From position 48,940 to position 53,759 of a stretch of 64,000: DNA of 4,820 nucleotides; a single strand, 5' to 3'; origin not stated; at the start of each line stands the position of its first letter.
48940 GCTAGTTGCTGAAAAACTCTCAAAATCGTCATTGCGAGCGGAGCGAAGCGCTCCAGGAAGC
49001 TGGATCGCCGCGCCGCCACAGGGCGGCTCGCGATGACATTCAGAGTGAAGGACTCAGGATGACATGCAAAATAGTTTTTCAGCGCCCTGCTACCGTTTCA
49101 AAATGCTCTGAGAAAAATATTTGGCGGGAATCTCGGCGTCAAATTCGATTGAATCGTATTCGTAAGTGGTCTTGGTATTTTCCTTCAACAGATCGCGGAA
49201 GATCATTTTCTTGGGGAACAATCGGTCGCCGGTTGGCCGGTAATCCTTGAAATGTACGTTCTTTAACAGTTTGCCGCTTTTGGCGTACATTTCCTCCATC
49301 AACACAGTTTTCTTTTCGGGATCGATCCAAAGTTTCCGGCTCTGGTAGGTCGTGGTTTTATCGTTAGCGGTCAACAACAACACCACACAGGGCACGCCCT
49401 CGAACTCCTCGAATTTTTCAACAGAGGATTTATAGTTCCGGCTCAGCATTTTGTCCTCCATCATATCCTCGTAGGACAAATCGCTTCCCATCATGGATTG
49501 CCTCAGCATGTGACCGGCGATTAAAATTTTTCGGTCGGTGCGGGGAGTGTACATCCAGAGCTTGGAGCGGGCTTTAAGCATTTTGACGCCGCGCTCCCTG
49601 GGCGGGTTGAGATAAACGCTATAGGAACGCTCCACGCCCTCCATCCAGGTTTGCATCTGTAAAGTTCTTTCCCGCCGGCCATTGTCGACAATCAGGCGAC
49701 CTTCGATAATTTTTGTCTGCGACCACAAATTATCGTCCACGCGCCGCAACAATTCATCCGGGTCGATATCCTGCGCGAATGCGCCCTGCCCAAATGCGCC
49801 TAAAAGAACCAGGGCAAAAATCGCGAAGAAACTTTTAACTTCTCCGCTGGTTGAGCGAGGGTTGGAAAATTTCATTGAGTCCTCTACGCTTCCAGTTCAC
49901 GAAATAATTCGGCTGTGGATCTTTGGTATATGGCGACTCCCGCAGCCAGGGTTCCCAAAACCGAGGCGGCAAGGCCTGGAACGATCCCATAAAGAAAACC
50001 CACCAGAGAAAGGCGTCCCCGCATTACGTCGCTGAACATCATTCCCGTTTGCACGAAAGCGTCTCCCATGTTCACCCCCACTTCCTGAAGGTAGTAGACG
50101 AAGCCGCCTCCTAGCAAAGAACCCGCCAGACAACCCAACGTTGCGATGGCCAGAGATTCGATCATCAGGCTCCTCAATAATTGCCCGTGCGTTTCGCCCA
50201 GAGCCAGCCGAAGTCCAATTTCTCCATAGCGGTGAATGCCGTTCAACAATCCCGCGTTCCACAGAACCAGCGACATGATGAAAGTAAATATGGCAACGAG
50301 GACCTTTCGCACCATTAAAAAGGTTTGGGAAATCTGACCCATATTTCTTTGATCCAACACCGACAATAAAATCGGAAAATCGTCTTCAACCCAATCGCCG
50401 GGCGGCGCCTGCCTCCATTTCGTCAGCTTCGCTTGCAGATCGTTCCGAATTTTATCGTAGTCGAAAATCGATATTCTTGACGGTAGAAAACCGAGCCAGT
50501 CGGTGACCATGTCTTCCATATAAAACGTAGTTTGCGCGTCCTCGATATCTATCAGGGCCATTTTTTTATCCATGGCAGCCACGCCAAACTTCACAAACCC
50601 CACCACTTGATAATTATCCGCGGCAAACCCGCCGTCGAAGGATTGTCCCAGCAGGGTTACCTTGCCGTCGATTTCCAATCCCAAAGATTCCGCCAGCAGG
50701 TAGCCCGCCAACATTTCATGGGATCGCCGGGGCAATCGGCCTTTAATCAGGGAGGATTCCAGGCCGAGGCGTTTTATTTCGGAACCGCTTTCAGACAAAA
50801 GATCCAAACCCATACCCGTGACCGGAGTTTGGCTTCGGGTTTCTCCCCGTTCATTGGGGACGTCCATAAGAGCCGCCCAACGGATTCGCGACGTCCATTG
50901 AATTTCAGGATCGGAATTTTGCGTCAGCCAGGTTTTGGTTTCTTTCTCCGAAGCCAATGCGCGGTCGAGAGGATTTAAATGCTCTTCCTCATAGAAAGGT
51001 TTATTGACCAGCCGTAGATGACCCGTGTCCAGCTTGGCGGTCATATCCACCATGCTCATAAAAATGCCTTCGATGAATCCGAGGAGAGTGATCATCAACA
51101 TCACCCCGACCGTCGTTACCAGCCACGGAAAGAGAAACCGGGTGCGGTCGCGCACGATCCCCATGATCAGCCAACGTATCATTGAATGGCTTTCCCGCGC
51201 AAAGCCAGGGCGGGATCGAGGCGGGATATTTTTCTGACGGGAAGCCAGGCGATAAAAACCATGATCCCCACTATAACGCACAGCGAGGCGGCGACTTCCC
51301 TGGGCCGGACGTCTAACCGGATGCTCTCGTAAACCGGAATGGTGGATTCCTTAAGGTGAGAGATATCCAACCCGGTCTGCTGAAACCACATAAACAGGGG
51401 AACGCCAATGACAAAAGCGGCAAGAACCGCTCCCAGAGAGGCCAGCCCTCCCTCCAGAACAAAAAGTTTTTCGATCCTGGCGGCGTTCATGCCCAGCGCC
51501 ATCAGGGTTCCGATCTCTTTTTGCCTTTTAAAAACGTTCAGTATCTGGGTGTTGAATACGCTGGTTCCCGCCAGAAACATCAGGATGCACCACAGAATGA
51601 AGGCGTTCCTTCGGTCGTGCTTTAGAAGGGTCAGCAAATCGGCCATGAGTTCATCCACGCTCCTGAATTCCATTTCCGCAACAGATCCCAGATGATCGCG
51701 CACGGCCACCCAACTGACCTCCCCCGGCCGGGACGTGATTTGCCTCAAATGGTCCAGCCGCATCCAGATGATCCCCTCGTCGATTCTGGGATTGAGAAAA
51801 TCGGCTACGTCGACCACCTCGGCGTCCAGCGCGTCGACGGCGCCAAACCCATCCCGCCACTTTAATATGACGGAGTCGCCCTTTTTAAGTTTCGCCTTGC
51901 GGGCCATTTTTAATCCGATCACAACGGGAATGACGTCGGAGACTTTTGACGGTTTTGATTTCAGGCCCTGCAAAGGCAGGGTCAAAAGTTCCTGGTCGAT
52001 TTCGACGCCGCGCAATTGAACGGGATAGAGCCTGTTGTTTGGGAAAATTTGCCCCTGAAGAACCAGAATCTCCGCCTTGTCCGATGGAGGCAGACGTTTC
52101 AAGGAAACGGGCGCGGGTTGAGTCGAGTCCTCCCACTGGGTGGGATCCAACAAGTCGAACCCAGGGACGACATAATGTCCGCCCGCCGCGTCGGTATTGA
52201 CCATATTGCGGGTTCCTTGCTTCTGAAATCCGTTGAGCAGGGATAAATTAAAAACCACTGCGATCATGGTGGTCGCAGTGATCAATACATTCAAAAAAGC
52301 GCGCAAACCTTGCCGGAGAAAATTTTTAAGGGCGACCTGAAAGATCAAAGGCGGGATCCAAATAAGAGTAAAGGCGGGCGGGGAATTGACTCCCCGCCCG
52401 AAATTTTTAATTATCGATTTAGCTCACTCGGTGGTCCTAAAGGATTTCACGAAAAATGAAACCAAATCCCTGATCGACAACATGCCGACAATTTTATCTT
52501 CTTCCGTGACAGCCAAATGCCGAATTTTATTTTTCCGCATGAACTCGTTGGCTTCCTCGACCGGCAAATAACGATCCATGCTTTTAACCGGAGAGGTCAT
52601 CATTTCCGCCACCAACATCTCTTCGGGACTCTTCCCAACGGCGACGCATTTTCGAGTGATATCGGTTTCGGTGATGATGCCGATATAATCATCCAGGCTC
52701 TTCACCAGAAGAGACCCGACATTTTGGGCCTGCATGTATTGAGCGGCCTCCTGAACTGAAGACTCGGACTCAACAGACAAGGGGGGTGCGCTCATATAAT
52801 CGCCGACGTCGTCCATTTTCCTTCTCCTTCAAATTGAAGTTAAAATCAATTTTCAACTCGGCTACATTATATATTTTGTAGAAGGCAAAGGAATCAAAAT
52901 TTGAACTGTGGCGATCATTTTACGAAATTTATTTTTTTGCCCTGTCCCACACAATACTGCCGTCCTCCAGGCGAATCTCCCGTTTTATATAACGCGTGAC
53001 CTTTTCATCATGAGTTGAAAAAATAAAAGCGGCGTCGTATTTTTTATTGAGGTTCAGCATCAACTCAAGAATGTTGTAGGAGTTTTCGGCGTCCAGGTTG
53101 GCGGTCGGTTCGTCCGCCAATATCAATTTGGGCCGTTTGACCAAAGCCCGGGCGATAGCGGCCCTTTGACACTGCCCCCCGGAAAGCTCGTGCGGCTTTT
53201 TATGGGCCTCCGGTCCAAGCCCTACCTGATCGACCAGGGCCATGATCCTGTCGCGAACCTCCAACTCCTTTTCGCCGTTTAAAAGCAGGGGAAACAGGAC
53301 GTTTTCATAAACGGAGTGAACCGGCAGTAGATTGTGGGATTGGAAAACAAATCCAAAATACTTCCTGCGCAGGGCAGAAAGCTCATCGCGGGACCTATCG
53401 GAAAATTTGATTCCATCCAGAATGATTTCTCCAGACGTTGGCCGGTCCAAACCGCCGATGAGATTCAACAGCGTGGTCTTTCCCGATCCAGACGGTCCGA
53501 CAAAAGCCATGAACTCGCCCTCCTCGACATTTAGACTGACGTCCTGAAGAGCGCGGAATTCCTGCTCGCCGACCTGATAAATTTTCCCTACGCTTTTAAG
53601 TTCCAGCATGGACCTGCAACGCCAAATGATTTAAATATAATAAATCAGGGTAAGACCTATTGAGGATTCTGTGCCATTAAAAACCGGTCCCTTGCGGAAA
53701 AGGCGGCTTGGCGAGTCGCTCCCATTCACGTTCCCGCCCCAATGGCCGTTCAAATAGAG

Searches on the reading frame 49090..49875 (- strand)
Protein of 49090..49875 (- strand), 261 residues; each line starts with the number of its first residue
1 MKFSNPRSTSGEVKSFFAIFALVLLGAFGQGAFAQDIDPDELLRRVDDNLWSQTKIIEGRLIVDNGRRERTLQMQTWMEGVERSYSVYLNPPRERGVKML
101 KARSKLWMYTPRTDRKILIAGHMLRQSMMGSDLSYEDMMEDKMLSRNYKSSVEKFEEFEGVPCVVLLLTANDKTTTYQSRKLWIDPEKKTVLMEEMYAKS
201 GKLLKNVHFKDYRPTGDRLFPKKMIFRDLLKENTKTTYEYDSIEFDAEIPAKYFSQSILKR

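Call 78: search_protein_families(library=pfam, proteins=[window:49090-49875:-], max_evalue=0.001)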
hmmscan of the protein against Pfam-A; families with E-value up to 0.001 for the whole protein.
window:49090-49875:- (261 aa): 3 families
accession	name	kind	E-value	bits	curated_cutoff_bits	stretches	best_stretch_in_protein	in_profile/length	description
PF17131.11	LolA_like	-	3.2e-49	167.5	30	1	82-261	3-184/184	Outer membrane lipoprotein-sorting protein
PF14125.13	DUF4292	-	7.8e-06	26.1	23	1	167-248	116-195/209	Domain of unknown function (DUF4292)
PF03888.20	MucB_RseB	-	0.00082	19.5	22.3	1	58-212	19-163/178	MucB/RseB N-terminal domain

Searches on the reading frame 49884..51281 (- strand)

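Call 78: search_protein_families(library=pfam, proteins=[window:49884-51281:-], max_evalue=0.001)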
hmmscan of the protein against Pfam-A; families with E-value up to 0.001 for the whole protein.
window:49884-51281:- (465 aa): 1 family
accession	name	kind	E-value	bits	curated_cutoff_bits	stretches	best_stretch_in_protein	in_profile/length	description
PF02687.27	FtsX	-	3e-12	47.1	25.5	1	327-453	2-117/120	FtsX-like permease C-terminal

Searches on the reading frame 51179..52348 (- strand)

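Call 78: search_protein_families(library=pfam, proteins=[window:51179-52348:-], max_evalue=0.001)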
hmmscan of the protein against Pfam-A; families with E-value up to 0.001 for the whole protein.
window:51179-52348:- (389 aa): 1 family
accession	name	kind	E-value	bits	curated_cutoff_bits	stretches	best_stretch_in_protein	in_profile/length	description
PF02687.27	FtsX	-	2.1e-16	60.5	25.5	1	252-379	3-120/120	FtsX-like permease C-terminal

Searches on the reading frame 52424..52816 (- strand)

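Call 78: search_protein_families(library=pfam, proteins=[window:52424-52816:-], max_evalue=0.001)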
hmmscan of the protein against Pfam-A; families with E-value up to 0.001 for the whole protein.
window:52424-52816:- (130 aa): 1 family
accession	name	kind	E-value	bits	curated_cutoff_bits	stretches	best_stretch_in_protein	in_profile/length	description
PF00571.33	CBS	-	1.8e-25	89.4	24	2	69-122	1-55/57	CBS domain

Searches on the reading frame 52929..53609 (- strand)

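Call 78: search_protein_families(library=pfam, proteins=[window:52929-53609:-], max_evalue=0.001)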
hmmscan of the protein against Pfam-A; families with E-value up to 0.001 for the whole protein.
window:52929-53609:- (226 aa): 7 families
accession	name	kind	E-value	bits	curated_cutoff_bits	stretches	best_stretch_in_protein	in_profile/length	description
PF00005.33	ABC_tran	-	1.8e-36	126.2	25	1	21-170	1-137/137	ABC transporter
PF13304.12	AAA_21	-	9.3e-10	39.5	27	1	139-201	235-299/304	AAA domain, putative AbiEii toxin, Type IV TA system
PF02463.25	SMC_N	-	4.3e-07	30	40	0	122-211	123-208/220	RecF/RecN/SMC N terminal domain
PF13401.12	AAA_22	-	9.6e-06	26.4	27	1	31-198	5-121/130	AAA domain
PF13175.12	AAA_15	-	3.9e-05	23.9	32.1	1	17-51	10-43/374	AAA ATPase domain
PF13476.12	AAA_23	-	0.00026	22.1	27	0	17-51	6-39/201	AAA domain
PF03193.22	RsgA_GTPase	-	0.00074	19.8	30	0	10-53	86-128/174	RsgA GTPase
